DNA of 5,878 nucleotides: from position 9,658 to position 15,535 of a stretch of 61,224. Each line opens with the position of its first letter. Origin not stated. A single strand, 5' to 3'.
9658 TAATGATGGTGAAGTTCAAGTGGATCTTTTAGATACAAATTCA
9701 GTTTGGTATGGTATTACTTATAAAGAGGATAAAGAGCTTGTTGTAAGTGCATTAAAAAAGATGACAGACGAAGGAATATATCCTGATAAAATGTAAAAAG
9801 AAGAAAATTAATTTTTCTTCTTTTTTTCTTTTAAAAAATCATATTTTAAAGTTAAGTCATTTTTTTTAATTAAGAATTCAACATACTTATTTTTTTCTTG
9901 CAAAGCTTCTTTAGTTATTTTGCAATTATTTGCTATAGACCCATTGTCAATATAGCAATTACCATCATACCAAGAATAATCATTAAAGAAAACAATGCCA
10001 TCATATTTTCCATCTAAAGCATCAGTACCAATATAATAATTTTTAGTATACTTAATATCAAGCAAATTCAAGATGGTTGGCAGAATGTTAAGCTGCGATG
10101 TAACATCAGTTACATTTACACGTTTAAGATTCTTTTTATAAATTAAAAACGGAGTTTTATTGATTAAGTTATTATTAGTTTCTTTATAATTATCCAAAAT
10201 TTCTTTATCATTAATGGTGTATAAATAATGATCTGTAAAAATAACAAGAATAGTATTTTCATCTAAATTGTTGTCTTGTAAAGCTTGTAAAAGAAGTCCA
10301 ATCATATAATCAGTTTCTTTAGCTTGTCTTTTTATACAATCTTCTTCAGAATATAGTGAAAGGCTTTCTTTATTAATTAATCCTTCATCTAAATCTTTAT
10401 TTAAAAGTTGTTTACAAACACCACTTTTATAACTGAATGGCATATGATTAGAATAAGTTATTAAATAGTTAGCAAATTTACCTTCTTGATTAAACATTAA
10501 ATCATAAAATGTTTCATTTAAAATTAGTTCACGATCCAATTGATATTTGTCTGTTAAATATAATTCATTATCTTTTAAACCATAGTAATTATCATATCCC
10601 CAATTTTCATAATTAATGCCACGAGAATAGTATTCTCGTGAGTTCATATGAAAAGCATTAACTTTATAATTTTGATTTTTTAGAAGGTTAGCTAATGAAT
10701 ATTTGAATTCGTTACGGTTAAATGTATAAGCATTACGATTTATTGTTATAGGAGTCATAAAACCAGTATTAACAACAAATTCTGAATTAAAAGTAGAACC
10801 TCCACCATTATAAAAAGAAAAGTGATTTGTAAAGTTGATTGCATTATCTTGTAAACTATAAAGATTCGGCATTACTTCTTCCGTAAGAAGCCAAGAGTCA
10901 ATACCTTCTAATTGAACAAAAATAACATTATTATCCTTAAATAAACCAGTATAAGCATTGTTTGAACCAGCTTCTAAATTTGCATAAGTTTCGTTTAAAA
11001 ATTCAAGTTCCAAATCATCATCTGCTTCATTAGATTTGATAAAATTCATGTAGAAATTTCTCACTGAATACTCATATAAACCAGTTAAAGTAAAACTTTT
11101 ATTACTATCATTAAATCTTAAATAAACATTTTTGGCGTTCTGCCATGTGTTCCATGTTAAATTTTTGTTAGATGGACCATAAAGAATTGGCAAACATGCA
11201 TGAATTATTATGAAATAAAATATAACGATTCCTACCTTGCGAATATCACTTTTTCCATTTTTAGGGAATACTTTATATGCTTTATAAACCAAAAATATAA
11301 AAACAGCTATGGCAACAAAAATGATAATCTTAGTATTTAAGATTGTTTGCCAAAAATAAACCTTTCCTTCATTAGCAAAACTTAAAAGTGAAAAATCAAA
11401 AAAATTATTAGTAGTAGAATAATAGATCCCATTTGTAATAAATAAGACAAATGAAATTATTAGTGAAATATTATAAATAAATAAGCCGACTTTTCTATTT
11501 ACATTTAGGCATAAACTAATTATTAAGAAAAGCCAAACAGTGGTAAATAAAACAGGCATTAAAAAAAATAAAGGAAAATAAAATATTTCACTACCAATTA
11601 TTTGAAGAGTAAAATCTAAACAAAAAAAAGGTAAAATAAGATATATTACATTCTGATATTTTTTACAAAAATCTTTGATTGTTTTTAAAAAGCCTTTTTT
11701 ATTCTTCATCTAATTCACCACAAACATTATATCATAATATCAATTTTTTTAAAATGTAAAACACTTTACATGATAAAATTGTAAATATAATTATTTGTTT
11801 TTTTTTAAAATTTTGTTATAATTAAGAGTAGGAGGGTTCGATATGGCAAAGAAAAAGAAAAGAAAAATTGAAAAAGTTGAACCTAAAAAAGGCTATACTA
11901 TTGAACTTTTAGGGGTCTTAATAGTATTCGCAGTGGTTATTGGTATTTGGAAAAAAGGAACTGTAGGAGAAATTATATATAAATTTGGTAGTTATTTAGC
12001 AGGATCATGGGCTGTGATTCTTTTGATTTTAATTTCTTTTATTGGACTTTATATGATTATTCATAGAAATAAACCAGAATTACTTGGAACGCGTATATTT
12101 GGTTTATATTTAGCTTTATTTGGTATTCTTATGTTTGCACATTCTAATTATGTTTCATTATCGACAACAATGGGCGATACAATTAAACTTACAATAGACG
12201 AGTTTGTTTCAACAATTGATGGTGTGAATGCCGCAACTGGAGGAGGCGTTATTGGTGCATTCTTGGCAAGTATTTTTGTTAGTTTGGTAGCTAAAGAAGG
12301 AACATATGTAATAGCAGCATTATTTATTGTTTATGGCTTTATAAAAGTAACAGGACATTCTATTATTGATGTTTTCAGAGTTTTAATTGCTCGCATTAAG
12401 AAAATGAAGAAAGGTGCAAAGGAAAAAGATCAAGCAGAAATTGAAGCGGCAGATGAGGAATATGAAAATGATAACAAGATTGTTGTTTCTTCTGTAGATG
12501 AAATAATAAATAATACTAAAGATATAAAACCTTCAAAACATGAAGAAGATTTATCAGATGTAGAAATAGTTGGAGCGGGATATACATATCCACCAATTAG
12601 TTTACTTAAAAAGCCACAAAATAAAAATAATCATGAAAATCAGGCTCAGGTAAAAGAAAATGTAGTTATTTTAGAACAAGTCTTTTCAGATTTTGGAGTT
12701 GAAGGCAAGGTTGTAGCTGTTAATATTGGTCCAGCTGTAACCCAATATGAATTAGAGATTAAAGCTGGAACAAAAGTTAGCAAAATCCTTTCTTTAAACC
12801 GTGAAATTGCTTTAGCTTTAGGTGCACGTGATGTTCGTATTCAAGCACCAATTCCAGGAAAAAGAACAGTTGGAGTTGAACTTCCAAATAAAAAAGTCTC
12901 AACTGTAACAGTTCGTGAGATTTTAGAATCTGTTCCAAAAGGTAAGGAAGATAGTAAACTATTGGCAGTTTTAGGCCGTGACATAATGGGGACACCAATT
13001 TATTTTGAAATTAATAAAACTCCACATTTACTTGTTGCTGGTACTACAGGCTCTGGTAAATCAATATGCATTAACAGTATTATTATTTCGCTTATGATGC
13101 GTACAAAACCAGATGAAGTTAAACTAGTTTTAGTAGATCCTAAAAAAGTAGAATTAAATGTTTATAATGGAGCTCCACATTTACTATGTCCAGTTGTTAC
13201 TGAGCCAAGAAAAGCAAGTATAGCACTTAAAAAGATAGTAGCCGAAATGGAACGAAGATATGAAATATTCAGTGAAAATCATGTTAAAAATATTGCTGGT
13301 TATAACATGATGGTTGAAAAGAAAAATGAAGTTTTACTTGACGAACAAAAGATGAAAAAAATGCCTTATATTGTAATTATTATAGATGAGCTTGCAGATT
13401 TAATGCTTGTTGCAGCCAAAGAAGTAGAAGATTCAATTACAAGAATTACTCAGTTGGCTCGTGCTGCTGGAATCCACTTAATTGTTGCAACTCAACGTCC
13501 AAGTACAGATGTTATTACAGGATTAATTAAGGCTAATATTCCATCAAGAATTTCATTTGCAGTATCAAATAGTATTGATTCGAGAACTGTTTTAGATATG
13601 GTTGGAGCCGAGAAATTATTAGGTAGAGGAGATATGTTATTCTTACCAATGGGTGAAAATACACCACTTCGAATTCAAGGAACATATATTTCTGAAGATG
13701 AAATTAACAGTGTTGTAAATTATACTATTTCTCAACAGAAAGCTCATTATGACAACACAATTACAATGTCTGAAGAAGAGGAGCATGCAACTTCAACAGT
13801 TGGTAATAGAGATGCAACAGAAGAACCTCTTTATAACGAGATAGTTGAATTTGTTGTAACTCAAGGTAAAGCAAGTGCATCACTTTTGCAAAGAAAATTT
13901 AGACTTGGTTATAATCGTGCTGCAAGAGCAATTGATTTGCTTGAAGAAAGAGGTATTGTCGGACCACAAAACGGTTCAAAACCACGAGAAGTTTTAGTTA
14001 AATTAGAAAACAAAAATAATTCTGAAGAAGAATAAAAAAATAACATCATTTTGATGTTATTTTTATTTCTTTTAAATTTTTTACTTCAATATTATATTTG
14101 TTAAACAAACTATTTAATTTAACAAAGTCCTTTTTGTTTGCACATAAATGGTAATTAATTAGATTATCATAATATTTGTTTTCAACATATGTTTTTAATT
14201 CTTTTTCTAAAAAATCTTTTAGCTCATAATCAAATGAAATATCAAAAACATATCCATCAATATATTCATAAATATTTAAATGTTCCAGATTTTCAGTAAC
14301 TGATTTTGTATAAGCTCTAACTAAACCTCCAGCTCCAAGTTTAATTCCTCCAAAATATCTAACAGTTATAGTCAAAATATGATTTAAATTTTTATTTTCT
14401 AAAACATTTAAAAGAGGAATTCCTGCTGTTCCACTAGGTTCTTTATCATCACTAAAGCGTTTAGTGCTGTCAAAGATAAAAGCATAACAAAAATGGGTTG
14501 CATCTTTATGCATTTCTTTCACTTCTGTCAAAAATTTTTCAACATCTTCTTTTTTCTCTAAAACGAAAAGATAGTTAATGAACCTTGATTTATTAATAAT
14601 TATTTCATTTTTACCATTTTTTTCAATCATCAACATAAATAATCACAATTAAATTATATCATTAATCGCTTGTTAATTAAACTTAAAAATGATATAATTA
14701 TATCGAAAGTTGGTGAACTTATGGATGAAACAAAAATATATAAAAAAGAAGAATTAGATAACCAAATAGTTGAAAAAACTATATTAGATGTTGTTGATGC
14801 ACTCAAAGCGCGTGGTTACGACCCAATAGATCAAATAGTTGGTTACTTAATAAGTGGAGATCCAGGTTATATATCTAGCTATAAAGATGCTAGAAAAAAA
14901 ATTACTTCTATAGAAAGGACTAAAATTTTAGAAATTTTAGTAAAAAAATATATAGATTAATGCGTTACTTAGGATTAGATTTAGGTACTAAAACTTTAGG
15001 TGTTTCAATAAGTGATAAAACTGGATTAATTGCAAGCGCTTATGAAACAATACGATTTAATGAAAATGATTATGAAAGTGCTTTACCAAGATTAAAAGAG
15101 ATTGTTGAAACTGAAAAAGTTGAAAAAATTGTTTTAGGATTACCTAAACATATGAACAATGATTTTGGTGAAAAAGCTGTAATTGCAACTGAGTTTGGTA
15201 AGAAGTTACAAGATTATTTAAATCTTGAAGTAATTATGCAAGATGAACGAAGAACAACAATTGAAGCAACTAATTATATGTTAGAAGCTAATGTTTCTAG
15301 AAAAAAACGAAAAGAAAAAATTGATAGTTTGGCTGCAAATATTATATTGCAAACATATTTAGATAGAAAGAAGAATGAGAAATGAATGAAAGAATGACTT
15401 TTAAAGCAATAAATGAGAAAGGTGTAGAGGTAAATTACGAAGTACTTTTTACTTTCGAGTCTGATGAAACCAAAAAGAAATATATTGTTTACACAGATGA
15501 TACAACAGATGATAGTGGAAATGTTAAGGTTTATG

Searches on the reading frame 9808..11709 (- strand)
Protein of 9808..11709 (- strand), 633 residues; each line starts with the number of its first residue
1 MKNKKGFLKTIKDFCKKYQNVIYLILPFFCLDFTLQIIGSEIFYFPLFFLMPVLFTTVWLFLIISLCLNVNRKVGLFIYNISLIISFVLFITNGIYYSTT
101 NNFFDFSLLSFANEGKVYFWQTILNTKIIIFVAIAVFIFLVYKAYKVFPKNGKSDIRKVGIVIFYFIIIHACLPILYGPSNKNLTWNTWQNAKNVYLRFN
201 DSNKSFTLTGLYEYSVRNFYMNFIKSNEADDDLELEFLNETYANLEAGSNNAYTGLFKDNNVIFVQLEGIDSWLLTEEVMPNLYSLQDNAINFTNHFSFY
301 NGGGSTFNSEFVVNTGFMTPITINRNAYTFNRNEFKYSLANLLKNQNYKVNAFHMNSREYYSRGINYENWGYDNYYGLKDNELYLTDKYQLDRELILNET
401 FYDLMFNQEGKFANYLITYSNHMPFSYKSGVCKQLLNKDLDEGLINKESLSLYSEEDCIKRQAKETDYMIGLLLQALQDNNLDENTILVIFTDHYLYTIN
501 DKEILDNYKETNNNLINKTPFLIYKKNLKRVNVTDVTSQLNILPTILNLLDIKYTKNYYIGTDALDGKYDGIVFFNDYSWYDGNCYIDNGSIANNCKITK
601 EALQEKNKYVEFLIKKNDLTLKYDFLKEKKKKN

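Call 52: search_protein_families(library=pfam, proteins=[window:9808-11709:-], max_evalue=0.00001)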
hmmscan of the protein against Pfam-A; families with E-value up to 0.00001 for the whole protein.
window:9808-11709:- (633 aa): 1 family
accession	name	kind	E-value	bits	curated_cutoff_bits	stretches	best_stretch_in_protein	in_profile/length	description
PF00884.28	Sulfatase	-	9.2e-28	97.9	25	1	261-552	2-301/301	Sulfatase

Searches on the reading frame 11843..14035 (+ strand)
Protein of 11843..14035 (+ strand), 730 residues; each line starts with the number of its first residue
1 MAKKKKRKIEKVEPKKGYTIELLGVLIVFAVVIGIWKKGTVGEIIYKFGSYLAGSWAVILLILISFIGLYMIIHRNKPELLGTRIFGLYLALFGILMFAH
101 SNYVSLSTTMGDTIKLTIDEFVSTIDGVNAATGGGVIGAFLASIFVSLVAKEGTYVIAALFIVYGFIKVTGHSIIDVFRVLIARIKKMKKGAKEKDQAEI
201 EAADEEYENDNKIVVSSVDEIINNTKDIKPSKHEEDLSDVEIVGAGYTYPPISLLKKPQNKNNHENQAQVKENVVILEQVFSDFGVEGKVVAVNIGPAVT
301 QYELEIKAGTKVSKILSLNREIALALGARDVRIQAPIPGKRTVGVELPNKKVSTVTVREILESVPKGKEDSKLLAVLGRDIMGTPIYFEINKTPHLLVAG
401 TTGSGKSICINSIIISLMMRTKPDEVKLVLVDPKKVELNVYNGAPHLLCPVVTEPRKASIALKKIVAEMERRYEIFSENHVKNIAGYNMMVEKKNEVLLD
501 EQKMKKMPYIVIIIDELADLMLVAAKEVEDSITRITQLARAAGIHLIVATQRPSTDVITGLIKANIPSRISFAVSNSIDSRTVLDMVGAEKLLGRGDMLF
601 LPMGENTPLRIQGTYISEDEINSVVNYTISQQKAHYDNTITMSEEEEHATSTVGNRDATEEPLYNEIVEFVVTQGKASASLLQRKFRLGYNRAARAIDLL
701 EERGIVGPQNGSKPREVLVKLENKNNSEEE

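Call 53: search_protein_families(library=pfam, proteins=[window:11843-14035:+], max_evalue=0.00001)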
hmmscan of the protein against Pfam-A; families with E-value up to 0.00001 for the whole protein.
window:11843-14035:+ (730 aa): 3 families
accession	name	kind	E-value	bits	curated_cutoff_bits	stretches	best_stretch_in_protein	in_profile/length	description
PF01580.24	FtsK_SpoIIIE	-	8.8e-64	215.4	24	1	357-554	2-220/221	FtsK/SpoIIIE family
PF17854.6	FtsK_alpha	-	2.9e-31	108.1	22.9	1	250-349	2-101/101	FtsK alpha domain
PF09397.16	FtsK_gamma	-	2.7e-28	97.9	30.6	1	660-719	3-62/63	Ftsk gamma domain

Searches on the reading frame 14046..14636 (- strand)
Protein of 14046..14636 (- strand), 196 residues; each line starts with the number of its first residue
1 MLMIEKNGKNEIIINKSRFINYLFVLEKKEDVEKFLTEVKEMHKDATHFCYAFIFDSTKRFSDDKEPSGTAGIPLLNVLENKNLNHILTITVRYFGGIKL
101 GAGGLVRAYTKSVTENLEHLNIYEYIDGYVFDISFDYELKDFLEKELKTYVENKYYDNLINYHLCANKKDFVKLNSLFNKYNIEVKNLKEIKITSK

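Call 39: search_protein_families(library=pfam, proteins=[window:14046-14636:-], max_evalue=0.001)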
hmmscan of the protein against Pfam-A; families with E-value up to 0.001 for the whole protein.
window:14046-14636:- (196 aa): 1 family
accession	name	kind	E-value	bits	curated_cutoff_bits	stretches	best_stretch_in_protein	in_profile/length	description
PF01205.25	UPF0029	-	6.5e-34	116.6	27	1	16-116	2-106/107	Uncharacterized protein family UPF0029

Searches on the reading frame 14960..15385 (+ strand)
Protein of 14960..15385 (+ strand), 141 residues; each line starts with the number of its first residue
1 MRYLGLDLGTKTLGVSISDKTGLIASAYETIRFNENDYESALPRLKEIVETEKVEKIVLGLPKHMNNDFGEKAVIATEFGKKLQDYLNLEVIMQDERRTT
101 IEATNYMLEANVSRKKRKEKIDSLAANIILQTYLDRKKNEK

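Call 39: search_protein_families(library=pfam, proteins=[window:14960-15385:+], max_evalue=0.001)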
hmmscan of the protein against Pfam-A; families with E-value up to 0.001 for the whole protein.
window:14960-15385:+ (141 aa): 1 family
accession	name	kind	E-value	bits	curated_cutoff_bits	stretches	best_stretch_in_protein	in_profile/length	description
PF03652.20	RuvX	-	3.4e-41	141.2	29.2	1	1-135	1-133/134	Holliday junction resolvase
